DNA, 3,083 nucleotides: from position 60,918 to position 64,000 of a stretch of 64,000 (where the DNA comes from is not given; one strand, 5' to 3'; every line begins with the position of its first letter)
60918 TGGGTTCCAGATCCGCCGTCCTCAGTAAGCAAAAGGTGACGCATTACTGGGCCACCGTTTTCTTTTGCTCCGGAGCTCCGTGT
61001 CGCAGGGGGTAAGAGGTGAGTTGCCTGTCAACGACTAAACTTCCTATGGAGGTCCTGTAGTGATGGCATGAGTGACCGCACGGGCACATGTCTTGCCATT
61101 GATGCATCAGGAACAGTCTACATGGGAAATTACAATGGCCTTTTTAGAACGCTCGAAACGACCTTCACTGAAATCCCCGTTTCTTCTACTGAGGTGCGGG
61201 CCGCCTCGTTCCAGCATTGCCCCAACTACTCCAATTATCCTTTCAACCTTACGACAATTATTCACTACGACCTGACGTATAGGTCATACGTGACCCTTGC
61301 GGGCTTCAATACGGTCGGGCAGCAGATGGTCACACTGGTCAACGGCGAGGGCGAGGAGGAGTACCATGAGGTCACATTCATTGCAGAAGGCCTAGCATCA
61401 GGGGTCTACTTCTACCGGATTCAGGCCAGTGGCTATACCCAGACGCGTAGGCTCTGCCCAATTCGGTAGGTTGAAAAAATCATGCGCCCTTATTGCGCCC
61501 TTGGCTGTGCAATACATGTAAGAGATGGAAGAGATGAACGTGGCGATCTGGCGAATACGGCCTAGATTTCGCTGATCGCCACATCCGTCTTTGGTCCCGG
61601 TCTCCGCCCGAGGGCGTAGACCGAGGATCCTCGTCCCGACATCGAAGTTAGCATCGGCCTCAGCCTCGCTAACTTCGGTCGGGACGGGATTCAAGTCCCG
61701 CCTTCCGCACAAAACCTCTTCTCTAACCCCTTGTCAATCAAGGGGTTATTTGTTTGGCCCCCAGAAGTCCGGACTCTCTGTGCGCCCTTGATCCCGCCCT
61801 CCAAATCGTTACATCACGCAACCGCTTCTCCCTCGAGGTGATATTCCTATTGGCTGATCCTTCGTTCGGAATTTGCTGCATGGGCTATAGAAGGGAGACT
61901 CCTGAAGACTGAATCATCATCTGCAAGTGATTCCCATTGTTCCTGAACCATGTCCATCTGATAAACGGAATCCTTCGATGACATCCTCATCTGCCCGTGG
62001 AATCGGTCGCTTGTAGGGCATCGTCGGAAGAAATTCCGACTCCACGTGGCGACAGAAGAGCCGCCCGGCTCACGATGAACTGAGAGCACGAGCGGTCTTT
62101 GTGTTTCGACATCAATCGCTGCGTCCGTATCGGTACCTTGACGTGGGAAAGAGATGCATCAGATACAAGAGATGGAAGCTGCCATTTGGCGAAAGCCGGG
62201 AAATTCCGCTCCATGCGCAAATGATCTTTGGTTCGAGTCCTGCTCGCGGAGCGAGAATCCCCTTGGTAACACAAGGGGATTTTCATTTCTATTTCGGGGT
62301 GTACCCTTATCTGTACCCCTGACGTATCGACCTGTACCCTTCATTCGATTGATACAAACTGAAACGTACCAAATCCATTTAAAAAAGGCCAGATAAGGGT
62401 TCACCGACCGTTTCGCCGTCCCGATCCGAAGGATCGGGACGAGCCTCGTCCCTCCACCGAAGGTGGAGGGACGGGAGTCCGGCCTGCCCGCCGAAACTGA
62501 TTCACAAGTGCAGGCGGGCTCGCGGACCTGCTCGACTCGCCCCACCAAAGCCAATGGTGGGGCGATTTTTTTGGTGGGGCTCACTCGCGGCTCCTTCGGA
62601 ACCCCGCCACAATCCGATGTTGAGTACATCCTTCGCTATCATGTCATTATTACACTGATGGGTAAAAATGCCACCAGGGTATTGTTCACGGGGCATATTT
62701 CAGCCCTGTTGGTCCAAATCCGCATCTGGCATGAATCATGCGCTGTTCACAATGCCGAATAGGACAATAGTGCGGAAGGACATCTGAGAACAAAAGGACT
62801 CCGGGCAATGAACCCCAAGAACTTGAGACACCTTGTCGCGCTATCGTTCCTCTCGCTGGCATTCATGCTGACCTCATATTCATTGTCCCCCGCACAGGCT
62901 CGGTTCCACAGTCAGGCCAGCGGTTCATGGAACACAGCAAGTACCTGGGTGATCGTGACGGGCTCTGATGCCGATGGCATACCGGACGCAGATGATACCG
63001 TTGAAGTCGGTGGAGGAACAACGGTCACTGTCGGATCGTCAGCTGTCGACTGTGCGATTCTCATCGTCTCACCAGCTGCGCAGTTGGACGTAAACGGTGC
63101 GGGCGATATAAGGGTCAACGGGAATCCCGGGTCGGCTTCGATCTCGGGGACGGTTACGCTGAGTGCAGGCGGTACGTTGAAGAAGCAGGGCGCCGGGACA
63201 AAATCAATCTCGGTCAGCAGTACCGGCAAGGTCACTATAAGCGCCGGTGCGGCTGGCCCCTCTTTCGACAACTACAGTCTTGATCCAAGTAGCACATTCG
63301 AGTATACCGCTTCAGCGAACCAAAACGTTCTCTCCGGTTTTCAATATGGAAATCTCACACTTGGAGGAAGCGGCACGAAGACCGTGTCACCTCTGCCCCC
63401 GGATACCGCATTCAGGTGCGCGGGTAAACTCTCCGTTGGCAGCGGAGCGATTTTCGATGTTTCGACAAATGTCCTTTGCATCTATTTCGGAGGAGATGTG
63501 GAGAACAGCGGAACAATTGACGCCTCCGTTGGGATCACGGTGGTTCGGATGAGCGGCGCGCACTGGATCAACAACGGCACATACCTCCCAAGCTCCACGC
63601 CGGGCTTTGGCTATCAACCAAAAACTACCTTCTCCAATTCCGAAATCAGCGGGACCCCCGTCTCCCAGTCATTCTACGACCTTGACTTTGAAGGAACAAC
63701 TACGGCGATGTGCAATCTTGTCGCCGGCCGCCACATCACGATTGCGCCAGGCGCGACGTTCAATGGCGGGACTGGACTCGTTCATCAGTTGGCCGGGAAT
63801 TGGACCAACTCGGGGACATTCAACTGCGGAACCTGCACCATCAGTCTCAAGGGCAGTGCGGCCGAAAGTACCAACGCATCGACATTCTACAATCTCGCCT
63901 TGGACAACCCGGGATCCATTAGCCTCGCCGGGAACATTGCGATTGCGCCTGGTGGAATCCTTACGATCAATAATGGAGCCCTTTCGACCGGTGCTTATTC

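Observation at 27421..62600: Serial fossil copies of the tRNA-Leu 3' end + terminator + flank, plus other shared noncoding scars, bracket and subdivide a ~34-kb accessory block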

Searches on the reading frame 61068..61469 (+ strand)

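Call 8: search_protein_families(library=pfam, proteins=[window:61068-61469:+])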
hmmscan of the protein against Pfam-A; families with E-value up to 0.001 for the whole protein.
window:61068-61469:+ (133 aa): 0 families

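Call 92: search_protein_families(library=pfam, max_evalue=0.01, proteins=[window:61068-61469:+])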
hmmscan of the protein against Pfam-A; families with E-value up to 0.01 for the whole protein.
window:61068-61469:+ (133 aa): 1 family
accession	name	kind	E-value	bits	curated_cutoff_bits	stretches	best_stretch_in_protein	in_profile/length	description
PF18962.6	Por_Secre_tail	-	0.0082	16.9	27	0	73-128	20-72/75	Secretion system C-terminal sorting domain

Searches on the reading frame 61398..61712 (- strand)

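Call 57: search_protein_families(library=pfam, max_evalue=0.5, proteins=[window:61398-61712:-])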
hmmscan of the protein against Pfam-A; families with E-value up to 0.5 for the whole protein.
window:61398-61712:- (104 aa): 1 family
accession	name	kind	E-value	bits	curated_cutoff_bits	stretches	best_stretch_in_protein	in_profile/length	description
PF24204.1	DUF7428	-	0.25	11.6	27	1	74-87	39-52/55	Domain of unknown function (DUF7428)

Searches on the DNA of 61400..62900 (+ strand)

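Call 31: search_rna_families(source=window, start=61400, end=62900, threshold=evalue, max_evalue=5, show_alignments=3)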
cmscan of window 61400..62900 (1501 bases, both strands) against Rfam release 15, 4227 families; matches with E-value up to 5: 6.
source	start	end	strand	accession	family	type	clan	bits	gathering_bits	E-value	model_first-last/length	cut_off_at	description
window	62468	62538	+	RF03832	mir-H4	Gene; miRNA;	-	29.2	90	0.035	1-76/76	no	mir-H4 microRNA precursor family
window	62414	62523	-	RF02829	Scr4115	Gene; sRNA;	-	27.8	58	0.47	1-109/109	no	Streptomyces RNA 4115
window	62468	62538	-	RF03832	mir-H4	Gene; miRNA;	-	23.9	90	0.53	1-76/76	no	mir-H4 microRNA precursor family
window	61617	61700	-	RF04254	mir-1677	Gene; miRNA;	-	18.4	84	2.1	1-76/76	no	mir-1677 microRNA precursor family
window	62550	62613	+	RF01797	fstAT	Gene; antitoxin;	-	18.4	72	3.6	1-94/94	no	Fst antitoxin sRNA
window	62352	62438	+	RF00628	RgsA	Gene; sRNA;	-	15.1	88.4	0.58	1-194/194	no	RgsA sRNA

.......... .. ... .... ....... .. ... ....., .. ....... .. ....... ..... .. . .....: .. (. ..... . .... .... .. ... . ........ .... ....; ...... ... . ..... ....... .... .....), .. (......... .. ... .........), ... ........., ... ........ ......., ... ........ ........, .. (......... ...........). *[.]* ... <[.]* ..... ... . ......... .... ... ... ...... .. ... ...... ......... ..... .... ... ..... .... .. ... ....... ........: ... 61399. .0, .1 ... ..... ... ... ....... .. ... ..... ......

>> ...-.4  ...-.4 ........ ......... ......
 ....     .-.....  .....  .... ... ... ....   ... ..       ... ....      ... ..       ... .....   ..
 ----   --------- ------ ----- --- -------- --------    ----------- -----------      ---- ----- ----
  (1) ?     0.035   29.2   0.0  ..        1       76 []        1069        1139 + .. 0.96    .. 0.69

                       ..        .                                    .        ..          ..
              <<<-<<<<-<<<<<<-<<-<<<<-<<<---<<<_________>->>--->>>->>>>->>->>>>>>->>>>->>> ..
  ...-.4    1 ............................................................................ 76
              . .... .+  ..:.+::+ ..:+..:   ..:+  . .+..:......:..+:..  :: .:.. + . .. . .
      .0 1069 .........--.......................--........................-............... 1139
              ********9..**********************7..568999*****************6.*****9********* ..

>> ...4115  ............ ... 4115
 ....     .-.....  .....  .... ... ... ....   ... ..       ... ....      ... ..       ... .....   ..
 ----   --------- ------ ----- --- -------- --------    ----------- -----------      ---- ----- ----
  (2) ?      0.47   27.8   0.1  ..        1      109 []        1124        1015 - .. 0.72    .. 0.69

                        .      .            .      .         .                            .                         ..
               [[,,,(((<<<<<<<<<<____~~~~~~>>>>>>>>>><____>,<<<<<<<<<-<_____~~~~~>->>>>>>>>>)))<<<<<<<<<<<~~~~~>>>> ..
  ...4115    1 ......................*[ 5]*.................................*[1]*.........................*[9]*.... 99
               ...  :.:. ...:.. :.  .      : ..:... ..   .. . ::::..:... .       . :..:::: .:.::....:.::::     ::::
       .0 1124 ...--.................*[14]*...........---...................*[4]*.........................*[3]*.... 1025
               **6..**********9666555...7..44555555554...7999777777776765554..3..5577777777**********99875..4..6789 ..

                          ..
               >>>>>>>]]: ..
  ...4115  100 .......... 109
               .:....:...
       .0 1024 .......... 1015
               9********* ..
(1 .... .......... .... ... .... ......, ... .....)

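Call 76: search_dna_similar(query=window:61466-62600:+, collection=phages, mode=distant, max_rows=10)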
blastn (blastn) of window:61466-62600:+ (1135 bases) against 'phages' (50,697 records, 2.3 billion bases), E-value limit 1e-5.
No match.

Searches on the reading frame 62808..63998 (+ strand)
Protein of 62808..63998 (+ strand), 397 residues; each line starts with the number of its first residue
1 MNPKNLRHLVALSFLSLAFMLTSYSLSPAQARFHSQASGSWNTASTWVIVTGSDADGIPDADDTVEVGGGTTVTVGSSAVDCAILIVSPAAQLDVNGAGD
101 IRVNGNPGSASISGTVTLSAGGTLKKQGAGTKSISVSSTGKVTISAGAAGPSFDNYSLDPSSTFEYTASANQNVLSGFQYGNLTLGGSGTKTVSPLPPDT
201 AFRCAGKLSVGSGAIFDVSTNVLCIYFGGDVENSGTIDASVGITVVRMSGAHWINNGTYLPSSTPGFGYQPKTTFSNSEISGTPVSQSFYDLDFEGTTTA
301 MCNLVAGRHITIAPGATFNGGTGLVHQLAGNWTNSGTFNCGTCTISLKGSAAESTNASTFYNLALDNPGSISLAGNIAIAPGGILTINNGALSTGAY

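Call 45: find_homologous_proteins(query=window:62808-63998:+, max_evalue=1e-10)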
Query window:62808-63998:+ (397 aa): 6 proteins with E <= 1e-10 among 8000 candidates.
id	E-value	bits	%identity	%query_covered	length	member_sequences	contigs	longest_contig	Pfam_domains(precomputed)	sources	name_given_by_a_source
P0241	1.7e-128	448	58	93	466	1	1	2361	-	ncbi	-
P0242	2.4e-104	368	48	99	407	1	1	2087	-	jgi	jgi:hypothetical protein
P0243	2.4e-72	263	55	64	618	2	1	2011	PF18962.8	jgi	jgi:hypothetical protein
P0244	2.6e-63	233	53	57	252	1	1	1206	-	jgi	jgi:hypothetical protein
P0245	1.8e-39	155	51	40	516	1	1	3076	PF18962.8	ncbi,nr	ncbi:MAG TPA: T9SS type A sorting domain-containing protein, partial [Bacteroidota bacterium]|nr:T9S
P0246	7.5e-18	83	38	20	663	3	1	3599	-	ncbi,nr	ncbi:MAG: hypothetical protein KG003_03145, partial [Bacteroidetes bacterium]|nr:hypothetical protei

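Call 46: find_encoding_contigs(protein=P0241, flank=10000, max_places=3)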
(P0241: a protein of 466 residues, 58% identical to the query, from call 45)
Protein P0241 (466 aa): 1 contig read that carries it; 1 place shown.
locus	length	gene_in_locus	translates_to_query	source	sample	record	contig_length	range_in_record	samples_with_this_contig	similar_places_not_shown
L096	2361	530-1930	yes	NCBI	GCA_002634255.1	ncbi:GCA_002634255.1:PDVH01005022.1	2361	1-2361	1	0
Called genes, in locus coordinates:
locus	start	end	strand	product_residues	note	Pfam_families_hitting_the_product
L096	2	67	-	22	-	?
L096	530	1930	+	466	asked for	-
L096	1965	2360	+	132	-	?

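Call 92: search_protein_families(library=pfam, max_evalue=0.01, proteins=[window:62808-63998:+])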
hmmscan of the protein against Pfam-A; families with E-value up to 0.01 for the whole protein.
window:62808-63998:+ (397 aa): 0 families
